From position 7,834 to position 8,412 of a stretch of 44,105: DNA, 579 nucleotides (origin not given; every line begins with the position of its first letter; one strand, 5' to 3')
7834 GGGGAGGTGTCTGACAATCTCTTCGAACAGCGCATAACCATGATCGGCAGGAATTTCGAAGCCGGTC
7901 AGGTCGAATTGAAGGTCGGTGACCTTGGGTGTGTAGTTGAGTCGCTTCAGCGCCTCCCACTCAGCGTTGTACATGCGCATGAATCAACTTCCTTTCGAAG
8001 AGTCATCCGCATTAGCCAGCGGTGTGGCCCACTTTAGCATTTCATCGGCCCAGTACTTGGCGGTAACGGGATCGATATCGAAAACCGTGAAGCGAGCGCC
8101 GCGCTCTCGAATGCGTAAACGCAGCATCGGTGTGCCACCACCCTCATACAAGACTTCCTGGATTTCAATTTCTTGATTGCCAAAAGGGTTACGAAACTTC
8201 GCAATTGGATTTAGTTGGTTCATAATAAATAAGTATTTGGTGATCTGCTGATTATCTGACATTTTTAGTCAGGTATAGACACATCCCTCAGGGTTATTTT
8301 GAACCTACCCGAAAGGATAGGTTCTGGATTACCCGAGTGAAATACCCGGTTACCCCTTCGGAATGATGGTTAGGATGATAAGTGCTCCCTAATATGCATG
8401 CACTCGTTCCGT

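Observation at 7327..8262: Orphan Cas6/Cmx6-like protein, coupled to a 92-aa unknown ORF, with no CRISPR array or other cas genes in 44 kb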

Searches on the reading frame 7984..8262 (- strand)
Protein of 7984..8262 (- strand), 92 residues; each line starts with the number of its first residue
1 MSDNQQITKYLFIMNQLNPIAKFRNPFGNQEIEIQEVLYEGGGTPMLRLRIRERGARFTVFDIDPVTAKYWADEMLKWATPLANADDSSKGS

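Call 3: search_protein_families(library=pfam, proteins=[window:7984-8262:-], max_evalue=1)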
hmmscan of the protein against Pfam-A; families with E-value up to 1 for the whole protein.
window:7984-8262:- (92 aa): 1 family
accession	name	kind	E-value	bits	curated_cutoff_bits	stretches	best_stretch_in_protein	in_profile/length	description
PF22295.1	DUF6967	-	4.6e-26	90.9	27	1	14-80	1-64/65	Family of unknown function (DUF6967)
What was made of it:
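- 7984..8223 (-): DUF6967 protein, probably 79 aa starting at Met14; the open frame runs on to 8262 (92 aa). Its predicted fold is four beta strands followed by a helix. PF22295 90.9 bits (call 3).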

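Call 4: search_protein_families(library=ncbifam, proteins=[window:7984-8262:-], max_evalue=1)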
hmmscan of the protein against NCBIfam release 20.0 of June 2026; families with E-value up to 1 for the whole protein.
window:7984-8262:- (92 aa): 2 families
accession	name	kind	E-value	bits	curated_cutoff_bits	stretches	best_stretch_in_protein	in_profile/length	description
TIGR00537.1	hemK_rel_arch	hypoth_equivalog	0.16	11.6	87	1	31-70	17-56/179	HemK2/MTQ2 family protein methyltransferase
NF043040.1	corrin_prot_MT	hypoth_equivalog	0.22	11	180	1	34-65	42-73/216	corrinoid protein-associated methyltransferase CpaM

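Call 28: find_homologous_proteins(query=window:7984-8262:-, max_evalue=0.001)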
Query window:7984-8262:- (92 aa): 170 proteins with E <= 0.001 among 170 candidates; the best 120 are listed.
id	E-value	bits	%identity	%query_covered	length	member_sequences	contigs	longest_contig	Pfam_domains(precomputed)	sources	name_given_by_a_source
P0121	4.0e-53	195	96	100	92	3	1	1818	PF22295.2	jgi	-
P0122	2.5e-45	170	82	99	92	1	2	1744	PF22295.2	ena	-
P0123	3.3e-45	170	86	93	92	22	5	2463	PF22295.2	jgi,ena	jgi:type II secretory pathway component HofQ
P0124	2.0e-44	167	82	100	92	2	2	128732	PF22295.2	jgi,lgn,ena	-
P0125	1.0e-43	165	79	100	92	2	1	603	PF22295.2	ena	-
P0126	1.7e-43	164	78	99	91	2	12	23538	PF22295.2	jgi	jgi:hypothetical protein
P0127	2.7e-43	164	79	100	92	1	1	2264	PF22295.2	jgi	jgi:type II secretory pathway component HofQ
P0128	4.2e-43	163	79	99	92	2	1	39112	PF22295.2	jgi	jgi:hypothetical protein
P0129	9.6e-42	159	75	100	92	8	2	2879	PF22295.2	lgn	-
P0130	1.2e-39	152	76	98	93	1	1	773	PF22295.2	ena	-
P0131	2.4e-39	151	78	92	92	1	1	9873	PF22295.2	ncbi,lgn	-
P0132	1.2e-38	149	92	78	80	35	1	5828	PF22295.2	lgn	-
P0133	3.4e-38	147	86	86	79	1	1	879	PF22295.2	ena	-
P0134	2.1e-37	145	74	91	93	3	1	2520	PF22295.2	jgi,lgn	-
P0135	6.6e-37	143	81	86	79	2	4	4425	PF22295.2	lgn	-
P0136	8.8e-37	143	87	76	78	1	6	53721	PF22295.2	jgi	jgi:type II secretory pathway component HofQ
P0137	1.1e-36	142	83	82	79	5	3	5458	PF22295.2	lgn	-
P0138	1.1e-36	142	78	86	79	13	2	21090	PF22295.2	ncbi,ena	-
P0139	1.7e-36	142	78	86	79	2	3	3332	PF22295.2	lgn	-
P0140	3.8e-36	141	77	86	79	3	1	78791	PF22295.2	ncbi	-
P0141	5.1e-36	140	82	83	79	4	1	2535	PF22295.2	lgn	-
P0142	6.4e-36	140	81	84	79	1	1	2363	PF22295.2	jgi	-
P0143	8.4e-35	136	78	84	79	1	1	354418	PF22295.2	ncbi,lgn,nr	ncbi:MAG: hypothetical protein B7Y41_11290 [Hydrogenophilales bacterium 28-61-23]|nr:MAG: hypothetic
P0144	9.4e-35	136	78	86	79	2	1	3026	PF22295.2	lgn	-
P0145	1.1e-34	136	75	86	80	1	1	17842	PF22295.2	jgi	jgi:hypothetical protein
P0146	1.1e-34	136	82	78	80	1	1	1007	PF22295.2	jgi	jgi:hypothetical protein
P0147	1.7e-34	135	78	79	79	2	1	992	PF22295.2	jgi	jgi:hypothetical protein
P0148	2.0e-34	135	73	86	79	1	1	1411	PF22295.2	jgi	jgi:hypothetical protein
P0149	2.3e-34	135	75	86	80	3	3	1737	PF22295.2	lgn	-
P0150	2.4e-34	135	82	71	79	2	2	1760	PF22295.2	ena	-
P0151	2.8e-34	135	78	85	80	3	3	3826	PF22295.2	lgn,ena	-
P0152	3.1e-34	135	79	82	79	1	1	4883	PF22295.2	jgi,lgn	-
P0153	3.2e-34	135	82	77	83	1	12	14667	PF22295.2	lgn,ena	-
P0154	3.6e-34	134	78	78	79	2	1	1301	PF22295.2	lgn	-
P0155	3.7e-34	134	81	78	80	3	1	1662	PF22295.2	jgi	-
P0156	3.7e-34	134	74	85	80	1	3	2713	PF22295.2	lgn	-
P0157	4.9e-34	134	81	78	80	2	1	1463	PF22295.2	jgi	-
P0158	4.9e-34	134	79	79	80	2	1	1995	PF22295.2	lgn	-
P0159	7.0e-34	133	80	77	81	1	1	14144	PF22295.2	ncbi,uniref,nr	ncbi:hypothetical protein EZJ19_06415 [Parasulfuritortus cantonensis]|uniref:Uncharacterized protein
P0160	7.8e-34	133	74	85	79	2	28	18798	PF22295.2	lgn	-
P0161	1.0e-33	133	74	85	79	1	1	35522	PF22295.2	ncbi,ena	-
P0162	1.2e-33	133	75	83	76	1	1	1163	PF22295.2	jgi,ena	jgi:hypothetical protein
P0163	1.4e-33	132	83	76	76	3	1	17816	PF22295.2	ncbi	-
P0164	1.5e-33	132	74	85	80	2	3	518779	PF22295.2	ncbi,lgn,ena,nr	ncbi:MAG: hypothetical protein PHR30_04295 [Gallionellaceae bacterium]|nr:hypothetical protein [Gall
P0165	1.7e-33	132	73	85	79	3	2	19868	PF22295.2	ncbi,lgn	-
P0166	2.1e-33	132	74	85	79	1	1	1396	PF22295.2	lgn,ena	-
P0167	2.2e-33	132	75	84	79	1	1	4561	PF22295.2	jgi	jgi:hypothetical protein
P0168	2.2e-33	132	74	85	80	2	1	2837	PF22295.2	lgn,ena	-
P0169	2.2e-33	132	74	84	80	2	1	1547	PF22295.2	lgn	-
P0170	2.6e-33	132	83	71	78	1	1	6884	PF22295.2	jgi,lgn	jgi:hypothetical protein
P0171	3.2e-33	131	76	82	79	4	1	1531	PF22295.2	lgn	-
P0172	3.2e-33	131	72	85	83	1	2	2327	PF22295.2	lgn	-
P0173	3.4e-33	131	77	80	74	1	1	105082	PF22295.2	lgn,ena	-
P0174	3.9e-33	131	77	84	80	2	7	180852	PF22295.2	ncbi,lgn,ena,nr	ncbi:MAG: hypothetical protein H6935_16295 [Thiobacillus sp.]|nr:hypothetical protein [Thiobacillus 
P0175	3.9e-33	131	79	78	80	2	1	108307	PF22295.2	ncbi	ncbi:MAG: hypothetical protein AB1831_00570 [Pseudomonadota bacterium]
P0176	4.4e-33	131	78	78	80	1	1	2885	PF22295.2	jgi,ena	-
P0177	5.2e-33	131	71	84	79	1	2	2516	PF22295.2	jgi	jgi:hypothetical protein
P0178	5.6e-33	131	73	84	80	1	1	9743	PF22295.2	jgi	-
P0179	6.2e-33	130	76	83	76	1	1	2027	PF22295.2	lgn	-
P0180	6.4e-33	130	81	76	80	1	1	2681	PF22295.2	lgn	-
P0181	6.8e-33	130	76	82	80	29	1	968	PF22295.2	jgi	-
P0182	7.5e-33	130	74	84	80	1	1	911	PF22295.2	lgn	-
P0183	7.9e-33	130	74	85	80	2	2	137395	PF22295.2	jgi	jgi:hypothetical protein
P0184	8.5e-33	130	80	71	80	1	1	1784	PF22295.2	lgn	-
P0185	9.0e-33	130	80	76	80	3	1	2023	PF22295.2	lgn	-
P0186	1.2e-32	130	75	82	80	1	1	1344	PF22295.2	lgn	-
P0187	1.4e-32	129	79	76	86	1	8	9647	PF22295.2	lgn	-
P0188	1.4e-32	129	83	76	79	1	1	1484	PF22295.2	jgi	-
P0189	1.6e-32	129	80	71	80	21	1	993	PF22295.2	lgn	-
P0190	1.6e-32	129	76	77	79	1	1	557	PF22295.2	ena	-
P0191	1.7e-32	129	77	77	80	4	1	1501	PF22295.2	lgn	-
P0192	2.0e-32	129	78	78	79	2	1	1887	PF22295.2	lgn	-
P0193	2.2e-32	129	79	77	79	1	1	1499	PF22295.2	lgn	-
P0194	2.2e-32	129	78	78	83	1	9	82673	PF22295.2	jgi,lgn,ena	jgi:hypothetical protein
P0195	2.2e-32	129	73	85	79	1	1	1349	PF22295.2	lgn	-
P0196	2.8e-32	128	78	78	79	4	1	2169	PF22295.2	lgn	-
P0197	2.8e-32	128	79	82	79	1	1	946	PF22295.2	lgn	-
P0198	3.3e-32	128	66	99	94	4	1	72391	PF22295.2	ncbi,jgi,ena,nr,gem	ncbi:MAG: hypothetical protein KGZ82_15495 [Bacteroidales bacterium]|nr:hypothetical protein [Bacter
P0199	3.4e-32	128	78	78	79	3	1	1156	PF22295.2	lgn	-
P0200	3.6e-32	128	74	83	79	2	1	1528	PF22295.2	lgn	-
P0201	3.7e-32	128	72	85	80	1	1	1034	PF22295.2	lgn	-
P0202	3.9e-32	128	79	77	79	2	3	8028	PF22295.2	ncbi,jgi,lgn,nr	ncbi:MAG: hypothetical protein MUE86_04075 [Thiobacillaceae bacterium]|jgi:hypothetical protein|nr:h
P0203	4.3e-32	128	76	78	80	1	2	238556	PF22295.2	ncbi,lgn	ncbi:MAG: hypothetical protein AB1899_06995 [Pseudomonadota bacterium]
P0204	5.6e-32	127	75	86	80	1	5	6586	PF22295.2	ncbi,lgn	-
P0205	6.0e-32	127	79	76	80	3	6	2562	PF22295.2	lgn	-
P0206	6.2e-32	127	70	84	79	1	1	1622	PF22295.2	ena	-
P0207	6.4e-32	127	77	77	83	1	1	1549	PF22295.2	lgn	-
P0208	6.5e-32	127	79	73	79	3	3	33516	PF22295.2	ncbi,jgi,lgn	jgi:hypothetical protein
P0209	6.9e-32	127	77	77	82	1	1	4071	PF22295.2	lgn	-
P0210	8.3e-32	127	79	77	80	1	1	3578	PF22295.2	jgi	jgi:hypothetical protein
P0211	8.4e-32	127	76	77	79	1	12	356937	PF22295.2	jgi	jgi:hypothetical protein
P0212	9.5e-32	127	69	84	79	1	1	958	PF22295.2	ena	-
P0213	1.1e-31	126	71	83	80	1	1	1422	PF22295.2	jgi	jgi:type II secretory pathway component HofQ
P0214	1.1e-31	126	72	86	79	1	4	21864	PF22295.2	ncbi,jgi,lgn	jgi:hypothetical protein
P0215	1.3e-31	126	76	77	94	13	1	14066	PF22295.2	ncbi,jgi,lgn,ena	-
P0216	2.0e-31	126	72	83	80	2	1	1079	PF22295.2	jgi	jgi:hypothetical protein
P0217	2.4e-31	125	72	83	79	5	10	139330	PF22295.2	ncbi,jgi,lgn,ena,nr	ncbi:MAG: hypothetical protein FJ209_01000 [Betaproteobacteria bacterium]|nr:hypothetical protein [B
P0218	2.6e-31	125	68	85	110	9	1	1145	PF22295.2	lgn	-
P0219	2.8e-31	125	72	83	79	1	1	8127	PF22295.2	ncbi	-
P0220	3.1e-31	125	71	84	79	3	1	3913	PF22295.2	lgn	-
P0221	3.3e-31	125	71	86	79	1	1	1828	PF22295.2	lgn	-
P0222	3.3e-31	125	78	71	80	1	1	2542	PF22295.2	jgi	jgi:hypothetical protein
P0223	3.8e-31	125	72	83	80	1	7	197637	PF22295.2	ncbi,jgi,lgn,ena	-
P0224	4.1e-31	125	71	85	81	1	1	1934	PF22295.2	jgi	jgi:Family of unknown function (DUF6967)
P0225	4.1e-31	125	67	86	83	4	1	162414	PF22295.2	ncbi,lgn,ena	-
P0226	4.3e-31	125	73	79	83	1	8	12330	PF22295.2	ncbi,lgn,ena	-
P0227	4.6e-31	124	77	77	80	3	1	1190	PF22295.2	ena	-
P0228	4.6e-31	124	77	76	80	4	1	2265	PF22295.2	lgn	-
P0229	6.5e-31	124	68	86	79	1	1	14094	PF22295.2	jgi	jgi:hypothetical protein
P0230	8.2e-31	124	77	76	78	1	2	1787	PF22295.2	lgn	-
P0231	8.9e-31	124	76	76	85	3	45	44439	PF22295.2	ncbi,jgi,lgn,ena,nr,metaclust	ncbi:MAG: hypothetical protein COW48_07640 [Hydrogenophilales bacterium CG17_big_fil_post_rev_8_21_1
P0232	9.7e-31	123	71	83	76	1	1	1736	PF22295.2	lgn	-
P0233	1.0e-30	123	77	76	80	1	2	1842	PF22295.2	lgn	-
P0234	1.1e-30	123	72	86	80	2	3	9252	PF22295.2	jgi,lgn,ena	jgi:hypothetical protein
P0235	1.2e-30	123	72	77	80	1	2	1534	PF22295.2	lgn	-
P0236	1.4e-30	123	72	78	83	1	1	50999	PF22295.2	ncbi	-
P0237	1.6e-30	123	72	85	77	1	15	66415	PF22295.2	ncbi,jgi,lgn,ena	-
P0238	1.8e-30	123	77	76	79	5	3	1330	PF22295.2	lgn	-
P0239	2.0e-30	122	77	79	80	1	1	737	PF22295.2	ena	-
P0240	2.1e-30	122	76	74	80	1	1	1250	PF22295.2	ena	-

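Call 61: predict_structure(alignment_id=A6)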
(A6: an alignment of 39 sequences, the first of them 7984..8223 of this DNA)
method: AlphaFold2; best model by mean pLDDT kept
length: 79 residues; sequences in the alignment: 39
mean_pLDDT: 89.1   pTM: 0.70
mean pLDDT of the five models: 89.1, 88.5, 87.4, 87.4, 86.1
residues with pLDDT >= 90: 54; 70-90: 18; 50-70: 5; < 50: 2
segments of 3 or more residues with pLDDT < 50: none
pLDDT, mean of each block of 10 residues (from residue 1): 92 91 91 95 91 97 95 58
secondary structure, 60 per line:
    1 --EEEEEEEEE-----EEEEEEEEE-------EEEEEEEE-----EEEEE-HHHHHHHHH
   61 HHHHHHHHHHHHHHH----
elements in order: E3-11 E17-25 E33-40 E46-50 H52-75
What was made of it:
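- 7984..8223 (-): AlphaFold2 pLDDT 89.1 (call 61).
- On PC4 / PUR / Whirly-like single-stranded nucleic-acid-binding fold (for DUF6967): DSSP on the model gives strands 3-11, 17-25, 33-40 and 46-50 and a helix at 52-75, with pLDDT 89.1 (call 61).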

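Call 65: fold_search(model_id=the predicted structure, library=pdb)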
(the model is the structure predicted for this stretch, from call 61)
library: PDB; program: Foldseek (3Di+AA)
matches with E <= 10: 646; with E <= 0.001: 0
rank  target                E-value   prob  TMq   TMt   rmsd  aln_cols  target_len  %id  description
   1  5a4n_A                1.2e-01  0.98  0.46  0.51   4.5        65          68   22  Crystal structure of BPSL1147, a PC4 homolog from Burkholderia pseudomallei K96243 (tetragonal crystal form) (released 2016-04-06)
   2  8chv_B                1.8e-01  1.00  0.63  0.36   3.1        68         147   13  Crystal structure of human PURA (fragment Glu57-Glu212, PUR repeat I and II) R140P mutant (released 2024-02-21)
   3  8cht_C                1.9e-01  1.00  0.60  0.36   3.2        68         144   13  Crystal structure of human PURA (fragment Glu57-Glu212, PUR repeat I and II) (released 2024-02-21)
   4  5fgp_A                2.1e-01  1.00  0.63  0.37   3.1        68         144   10  Crystal structure of D. melanogaster Pur-alpha repeat I-II in complex with DNA. (released 2016-01-20)
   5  8cht_D                2.5e-01  0.99  0.58  0.35   3.6        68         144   13  Crystal structure of human PURA (fragment Glu57-Glu212, PUR repeat I and II) (released 2024-02-21)
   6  6wf4                  2.5e-01  0.80  0.39  0.27   4.7        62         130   18  Crystal Structure of TerC Co-crystallized with Polyporic Acid (released 2021-04-07)
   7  3en8                  2.8e-01  1.00  0.49  0.31   2.4        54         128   22  Crystal structure of NTF-2 like protein of unknown function (YP_553245.1) from BURKHOLDERIA XENOVORANS LB400 at 1.85 A r (released 2008-10-07)
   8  2x5h_D                3.0e-01  0.63  0.35  0.31   7.6        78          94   12  Crystal structure of the ORF131 L26M L51M double mutant from Sulfolobus islandicus rudivirus 1 (released 2010-07-21)
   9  3gwr_B                3.3e-01  0.80  0.36  0.23   5.7        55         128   14  Crystal structure of Putative calcium/calmodulin-dependent protein kinase type II association domain (YP_315894.1) fro (released 2009-04-14)
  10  5tph_A                3.7e-01  0.84  0.40  0.30   7.6        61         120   16  Crystal structure of a de novo designed protein homodimer with curved beta-sheet (released 2017-01-25)
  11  6a5g_B                4.7e-01  0.90  0.43  0.25   3.5        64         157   11  The structure of [4+2] and [6+4] cyclase in the biosynthetic pathway of streptoseomycin (released 2019-02-06)
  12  4ebr_A                4.7e-01  0.44  0.32  0.19   7.1        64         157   19  Crystal structure of Autophagic E2, Atg10 (released 2012-10-03)
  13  1l3a_C                4.7e-01  0.33  0.36  0.19  10.2        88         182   11  Structure of the plant transcriptional regulator PBF-2 (released 2002-06-26)
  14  6a5g_A                5.2e-01  0.89  0.43  0.25   4.0        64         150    8  The structure of [4+2] and [6+4] cyclase in the biosynthetic pathway of streptoseomycin (released 2019-02-06)
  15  6x0m_P                5.2e-01  0.82  0.45  0.10   8.3        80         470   14  Bridging of double-strand DNA break activates PARP2/HPF1 to modify chromatin (released 2020-09-16)
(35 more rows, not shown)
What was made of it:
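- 7984..8223 (-): The best PDB fold matches are a PC4 homologue (5a4n), PUR-alpha repeats and Whirly, with weak E-values of 0.1-0.5, probability up to 1.0 and TMq up to 0.63 (call 65).
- On PC4 / PUR / Whirly-like single-stranded nucleic-acid-binding fold (for DUF6967): Foldseek E-values are 0.12-0.5, with probability 0.98-1.0 and TMq 0.46-0.63 (call 65).
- The DUF6967 model is a four-strand-plus-helix fold whose best matches are PC4, PUR-alpha and Whirly (calls 61 and 65).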

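Call 94: search_solved_structures(query=A6, max_evalue=10)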
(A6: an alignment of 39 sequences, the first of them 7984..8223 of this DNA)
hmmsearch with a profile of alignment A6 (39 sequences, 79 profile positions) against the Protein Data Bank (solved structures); distinct sequences matched with E-value up to 10: 2.
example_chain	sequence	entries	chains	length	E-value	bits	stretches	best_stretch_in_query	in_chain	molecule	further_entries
4fyu_A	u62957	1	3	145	0.26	14.4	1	11-35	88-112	Thioredoxin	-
4wec_A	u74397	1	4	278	0.71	13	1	37-70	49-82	Short chain dehydrogenase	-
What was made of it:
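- On PC4 / PUR / Whirly-like single-stranded nucleic-acid-binding fold (for DUF6967): The PDB profile search finds nothing (call 94).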
